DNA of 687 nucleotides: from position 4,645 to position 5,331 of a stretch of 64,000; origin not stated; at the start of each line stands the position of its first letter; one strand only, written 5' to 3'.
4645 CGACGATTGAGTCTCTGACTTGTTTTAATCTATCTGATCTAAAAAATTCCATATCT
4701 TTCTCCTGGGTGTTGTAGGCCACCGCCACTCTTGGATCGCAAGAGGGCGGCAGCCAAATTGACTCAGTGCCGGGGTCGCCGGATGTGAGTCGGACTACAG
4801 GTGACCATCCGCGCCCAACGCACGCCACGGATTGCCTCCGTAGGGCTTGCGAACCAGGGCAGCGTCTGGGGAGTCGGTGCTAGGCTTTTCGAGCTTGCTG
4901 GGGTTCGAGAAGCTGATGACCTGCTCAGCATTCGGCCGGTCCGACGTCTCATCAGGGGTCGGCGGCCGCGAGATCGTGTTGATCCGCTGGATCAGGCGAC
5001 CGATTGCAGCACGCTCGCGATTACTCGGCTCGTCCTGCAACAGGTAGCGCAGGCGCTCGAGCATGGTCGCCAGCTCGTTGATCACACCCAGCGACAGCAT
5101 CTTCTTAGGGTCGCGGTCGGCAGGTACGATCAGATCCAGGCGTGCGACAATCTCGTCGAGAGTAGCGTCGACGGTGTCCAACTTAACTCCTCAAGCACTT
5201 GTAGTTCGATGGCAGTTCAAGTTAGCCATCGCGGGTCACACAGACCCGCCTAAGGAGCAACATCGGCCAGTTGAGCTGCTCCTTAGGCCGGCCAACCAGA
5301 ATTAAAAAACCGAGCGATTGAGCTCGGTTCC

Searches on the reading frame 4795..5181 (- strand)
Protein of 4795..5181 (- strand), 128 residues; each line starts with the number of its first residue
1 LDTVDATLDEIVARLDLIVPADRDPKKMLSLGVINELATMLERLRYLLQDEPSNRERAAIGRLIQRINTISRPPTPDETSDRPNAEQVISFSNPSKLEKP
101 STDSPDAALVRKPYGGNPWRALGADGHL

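Call 10: search_protein_families(library=pfam, proteins=[window:4795-5181:-], max_evalue=0.01)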
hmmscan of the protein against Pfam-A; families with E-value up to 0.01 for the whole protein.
window:4795-5181:- (128 aa): 0 families

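Call 33: search_protein_families(library=phrogs, proteins=[window:4795-5181:-], max_evalue=0.1)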
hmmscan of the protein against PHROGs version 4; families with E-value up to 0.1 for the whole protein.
window:4795-5181:- (128 aa): 0 families

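Call 91: search_protein_families(library=padloc, proteins=[window:4795-5181:-], max_evalue=0.01)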
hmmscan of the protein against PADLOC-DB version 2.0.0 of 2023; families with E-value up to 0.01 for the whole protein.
window:4795-5181:- (128 aa): 0 families

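Call 92: search_protein_families(library=ncbifam, proteins=[window:4795-5181:-], max_evalue=0.1)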
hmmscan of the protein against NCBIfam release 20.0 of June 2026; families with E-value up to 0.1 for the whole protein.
window:4795-5181:- (128 aa): 2 families
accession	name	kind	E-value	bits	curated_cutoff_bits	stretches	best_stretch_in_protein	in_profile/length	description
NF007898.0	PRK10604.1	equivalog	0.029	13.5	478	1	26-70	212-258/433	two-component system sensor histidine kinase RstB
NF033172.0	N_to_GlyXaaXaa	domain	0.065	13.4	40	0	34-78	32-79/122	collagen-like repeat preface domain-containing protein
